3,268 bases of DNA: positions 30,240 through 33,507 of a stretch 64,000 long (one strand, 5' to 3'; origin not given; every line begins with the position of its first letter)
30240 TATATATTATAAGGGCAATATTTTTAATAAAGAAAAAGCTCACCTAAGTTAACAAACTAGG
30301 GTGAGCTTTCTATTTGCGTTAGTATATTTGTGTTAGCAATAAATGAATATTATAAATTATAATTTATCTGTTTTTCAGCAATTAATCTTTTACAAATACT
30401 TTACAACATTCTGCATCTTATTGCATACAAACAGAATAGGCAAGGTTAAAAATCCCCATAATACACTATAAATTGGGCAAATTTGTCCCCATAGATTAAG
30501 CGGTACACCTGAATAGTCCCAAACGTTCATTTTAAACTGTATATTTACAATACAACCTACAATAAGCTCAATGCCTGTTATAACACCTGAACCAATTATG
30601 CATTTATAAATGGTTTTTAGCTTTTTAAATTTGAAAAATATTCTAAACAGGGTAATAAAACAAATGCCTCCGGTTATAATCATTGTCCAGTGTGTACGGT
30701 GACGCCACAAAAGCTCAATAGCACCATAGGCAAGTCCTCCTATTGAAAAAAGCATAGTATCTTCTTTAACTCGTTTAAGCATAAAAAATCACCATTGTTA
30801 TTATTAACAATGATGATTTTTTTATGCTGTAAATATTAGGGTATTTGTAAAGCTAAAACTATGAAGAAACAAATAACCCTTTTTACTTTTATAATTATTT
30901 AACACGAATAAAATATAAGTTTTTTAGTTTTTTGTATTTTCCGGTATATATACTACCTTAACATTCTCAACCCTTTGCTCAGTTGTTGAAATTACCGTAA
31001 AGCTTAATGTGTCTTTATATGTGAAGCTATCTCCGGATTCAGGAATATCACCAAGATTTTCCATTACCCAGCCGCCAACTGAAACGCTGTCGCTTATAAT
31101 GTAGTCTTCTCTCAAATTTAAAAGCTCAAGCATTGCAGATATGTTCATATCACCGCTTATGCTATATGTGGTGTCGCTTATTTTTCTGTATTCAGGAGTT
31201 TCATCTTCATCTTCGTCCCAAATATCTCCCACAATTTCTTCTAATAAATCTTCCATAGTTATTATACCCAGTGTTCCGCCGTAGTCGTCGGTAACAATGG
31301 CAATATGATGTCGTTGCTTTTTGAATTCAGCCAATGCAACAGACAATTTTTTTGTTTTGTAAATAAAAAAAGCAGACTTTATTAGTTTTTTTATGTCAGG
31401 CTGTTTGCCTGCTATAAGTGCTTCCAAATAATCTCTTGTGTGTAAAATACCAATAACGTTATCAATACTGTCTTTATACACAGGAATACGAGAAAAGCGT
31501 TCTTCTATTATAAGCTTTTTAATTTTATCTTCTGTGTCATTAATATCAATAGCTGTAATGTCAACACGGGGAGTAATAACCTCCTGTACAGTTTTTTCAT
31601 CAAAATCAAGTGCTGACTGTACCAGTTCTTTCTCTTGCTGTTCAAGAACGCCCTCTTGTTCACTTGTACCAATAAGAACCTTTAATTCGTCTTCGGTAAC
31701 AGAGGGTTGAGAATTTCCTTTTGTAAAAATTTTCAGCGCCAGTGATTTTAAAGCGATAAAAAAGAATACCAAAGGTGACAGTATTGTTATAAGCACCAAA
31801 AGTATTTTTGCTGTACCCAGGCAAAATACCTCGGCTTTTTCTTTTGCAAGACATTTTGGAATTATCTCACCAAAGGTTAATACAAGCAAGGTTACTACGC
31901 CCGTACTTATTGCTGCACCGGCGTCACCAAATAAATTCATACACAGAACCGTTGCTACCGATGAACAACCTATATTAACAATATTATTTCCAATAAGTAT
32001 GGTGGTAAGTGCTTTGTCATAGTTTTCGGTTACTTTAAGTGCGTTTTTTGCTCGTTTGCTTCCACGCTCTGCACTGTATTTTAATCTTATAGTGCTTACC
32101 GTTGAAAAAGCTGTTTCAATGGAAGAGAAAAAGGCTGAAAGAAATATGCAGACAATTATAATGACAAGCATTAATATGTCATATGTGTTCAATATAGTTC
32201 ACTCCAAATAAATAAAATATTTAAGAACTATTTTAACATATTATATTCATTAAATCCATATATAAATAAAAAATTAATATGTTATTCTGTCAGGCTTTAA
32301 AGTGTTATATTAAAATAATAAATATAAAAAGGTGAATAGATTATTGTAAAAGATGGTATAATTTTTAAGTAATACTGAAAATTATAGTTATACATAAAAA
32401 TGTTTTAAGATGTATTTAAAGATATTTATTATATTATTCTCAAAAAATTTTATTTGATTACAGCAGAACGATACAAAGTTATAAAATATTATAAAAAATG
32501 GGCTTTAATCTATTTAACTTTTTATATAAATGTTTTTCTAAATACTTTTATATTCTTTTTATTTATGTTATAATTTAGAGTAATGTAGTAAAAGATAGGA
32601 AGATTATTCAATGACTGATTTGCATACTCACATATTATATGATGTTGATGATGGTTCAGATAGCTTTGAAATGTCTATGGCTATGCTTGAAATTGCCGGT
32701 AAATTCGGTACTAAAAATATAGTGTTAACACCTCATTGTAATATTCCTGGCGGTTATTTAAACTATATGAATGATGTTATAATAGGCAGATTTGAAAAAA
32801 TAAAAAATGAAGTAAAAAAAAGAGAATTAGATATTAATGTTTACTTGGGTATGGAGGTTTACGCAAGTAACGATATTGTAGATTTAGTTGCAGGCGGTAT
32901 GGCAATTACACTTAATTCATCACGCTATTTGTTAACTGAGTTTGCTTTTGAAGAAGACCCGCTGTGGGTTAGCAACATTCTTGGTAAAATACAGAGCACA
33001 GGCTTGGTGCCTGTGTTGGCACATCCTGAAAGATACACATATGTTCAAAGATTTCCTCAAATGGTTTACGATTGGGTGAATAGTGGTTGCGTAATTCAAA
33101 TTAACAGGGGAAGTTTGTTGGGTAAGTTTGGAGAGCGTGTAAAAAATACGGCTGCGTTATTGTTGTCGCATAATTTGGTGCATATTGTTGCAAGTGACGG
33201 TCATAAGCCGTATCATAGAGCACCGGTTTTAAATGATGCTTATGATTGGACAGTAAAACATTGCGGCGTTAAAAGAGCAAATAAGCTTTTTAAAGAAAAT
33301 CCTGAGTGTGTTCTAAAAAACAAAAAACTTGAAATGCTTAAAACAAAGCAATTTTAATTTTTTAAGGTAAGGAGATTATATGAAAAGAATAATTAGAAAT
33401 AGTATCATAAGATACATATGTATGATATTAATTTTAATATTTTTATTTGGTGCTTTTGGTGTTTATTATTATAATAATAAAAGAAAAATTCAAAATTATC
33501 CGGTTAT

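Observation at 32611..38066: Self-contained tyrosine-phosphorylation cassette with no polysaccharide-synthesis genes: CpsB phosphatase, two tandem fused Wzz/BY-kinases and two flanking Ig-like membrane proteins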

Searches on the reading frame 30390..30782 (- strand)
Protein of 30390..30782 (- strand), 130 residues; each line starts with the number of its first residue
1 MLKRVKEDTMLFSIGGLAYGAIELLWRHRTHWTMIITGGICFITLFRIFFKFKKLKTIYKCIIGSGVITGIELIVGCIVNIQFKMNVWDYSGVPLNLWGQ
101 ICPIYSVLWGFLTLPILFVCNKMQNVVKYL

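Call 3: search_protein_families(library=pfam, proteins=[window:30390-30782:-], max_evalue=0.01)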
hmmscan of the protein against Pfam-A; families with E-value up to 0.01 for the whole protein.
window:30390-30782:- (130 aa): 1 family
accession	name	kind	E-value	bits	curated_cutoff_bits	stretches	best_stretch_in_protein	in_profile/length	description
PF06541.16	ABC_trans_CmpB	-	1.9e-12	48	25.9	1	39-123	42-119/151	Putative ABC-transporter type IV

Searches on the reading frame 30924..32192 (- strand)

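Call 3: search_protein_families(library=pfam, proteins=[window:30924-32192:-], max_evalue=0.01)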
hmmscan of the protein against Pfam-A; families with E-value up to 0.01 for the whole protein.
window:30924-32192:- (422 aa): 3 families
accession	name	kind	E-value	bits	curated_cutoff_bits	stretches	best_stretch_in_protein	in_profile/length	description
PF01595.25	CNNM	-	2.5e-50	171.1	28.4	1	11-187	2-181/181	Cyclin M transmembrane N-terminal domain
PF00571.33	CBS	-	2.1e-14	54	24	2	272-321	7-56/57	CBS domain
PF03471.22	CorC_HlyC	-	2.5e-14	53.5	27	1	337-414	2-78/81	Transporter associated domain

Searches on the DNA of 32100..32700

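Call 44: search_rna_families(source=window, start=32100, end=32700, threshold=evalue, max_evalue=1)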
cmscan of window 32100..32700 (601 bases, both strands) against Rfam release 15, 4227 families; matches with E-value up to 1: 0.
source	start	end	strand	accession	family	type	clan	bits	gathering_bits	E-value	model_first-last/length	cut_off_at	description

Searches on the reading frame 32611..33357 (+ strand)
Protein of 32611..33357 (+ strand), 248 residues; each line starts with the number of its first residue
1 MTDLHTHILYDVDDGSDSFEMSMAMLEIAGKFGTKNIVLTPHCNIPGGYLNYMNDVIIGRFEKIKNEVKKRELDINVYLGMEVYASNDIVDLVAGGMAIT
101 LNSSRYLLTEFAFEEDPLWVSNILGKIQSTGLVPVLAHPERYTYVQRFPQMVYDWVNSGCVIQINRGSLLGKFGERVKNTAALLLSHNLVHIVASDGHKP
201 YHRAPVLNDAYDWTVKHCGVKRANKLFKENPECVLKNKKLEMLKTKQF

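Call 3: search_protein_families(library=pfam, proteins=[window:32611-33357:+], max_evalue=0.01)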
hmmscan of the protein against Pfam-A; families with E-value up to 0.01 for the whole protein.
window:32611-33357:+ (248 aa): 2 families
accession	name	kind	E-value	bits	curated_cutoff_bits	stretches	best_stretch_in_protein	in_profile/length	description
PF19567.5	CpsB_CapC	-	4.6e-61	206.7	27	1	2-236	2-234/234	Capsular polysaccharide synthesis, CpsB/CapC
PF02811.25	PHP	-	0.00017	22.4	26.4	1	3-104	1-71/164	PHP domain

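Call 4: search_protein_families(library=ncbifam, proteins=[window:32611-33357:+], max_evalue=0.01)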
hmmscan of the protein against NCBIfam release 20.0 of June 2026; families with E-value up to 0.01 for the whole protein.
window:32611-33357:+ (248 aa): 1 family
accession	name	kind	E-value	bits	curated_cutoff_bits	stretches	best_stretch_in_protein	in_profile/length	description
NF041488.1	caps_synth_Cps4B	equivalog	2.2e-48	164.9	400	1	1-239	1-242/243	capsular polysaccharide biosynthesis protein Cps4B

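Call 69: search_solved_structures(query=window:32611-33357:+, max_evalue=0.001, show_alignments=1)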
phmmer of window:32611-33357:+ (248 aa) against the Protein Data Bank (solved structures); distinct sequences matched with E-value up to 0.001: 3.
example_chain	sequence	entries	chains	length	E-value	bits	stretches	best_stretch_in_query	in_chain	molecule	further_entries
3qy8_A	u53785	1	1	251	3.2e-35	124.9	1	1-237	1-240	Tyrosine-protein phosphatase CpsB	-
2wjd_A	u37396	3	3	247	4e-35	124.6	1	1-236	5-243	TYROSINE-PROTEIN PHOSPHATASE CPSB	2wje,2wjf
3qy6_A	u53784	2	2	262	5.5e-32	114.4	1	1-239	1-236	Tyrosine-protein phosphatase YwqE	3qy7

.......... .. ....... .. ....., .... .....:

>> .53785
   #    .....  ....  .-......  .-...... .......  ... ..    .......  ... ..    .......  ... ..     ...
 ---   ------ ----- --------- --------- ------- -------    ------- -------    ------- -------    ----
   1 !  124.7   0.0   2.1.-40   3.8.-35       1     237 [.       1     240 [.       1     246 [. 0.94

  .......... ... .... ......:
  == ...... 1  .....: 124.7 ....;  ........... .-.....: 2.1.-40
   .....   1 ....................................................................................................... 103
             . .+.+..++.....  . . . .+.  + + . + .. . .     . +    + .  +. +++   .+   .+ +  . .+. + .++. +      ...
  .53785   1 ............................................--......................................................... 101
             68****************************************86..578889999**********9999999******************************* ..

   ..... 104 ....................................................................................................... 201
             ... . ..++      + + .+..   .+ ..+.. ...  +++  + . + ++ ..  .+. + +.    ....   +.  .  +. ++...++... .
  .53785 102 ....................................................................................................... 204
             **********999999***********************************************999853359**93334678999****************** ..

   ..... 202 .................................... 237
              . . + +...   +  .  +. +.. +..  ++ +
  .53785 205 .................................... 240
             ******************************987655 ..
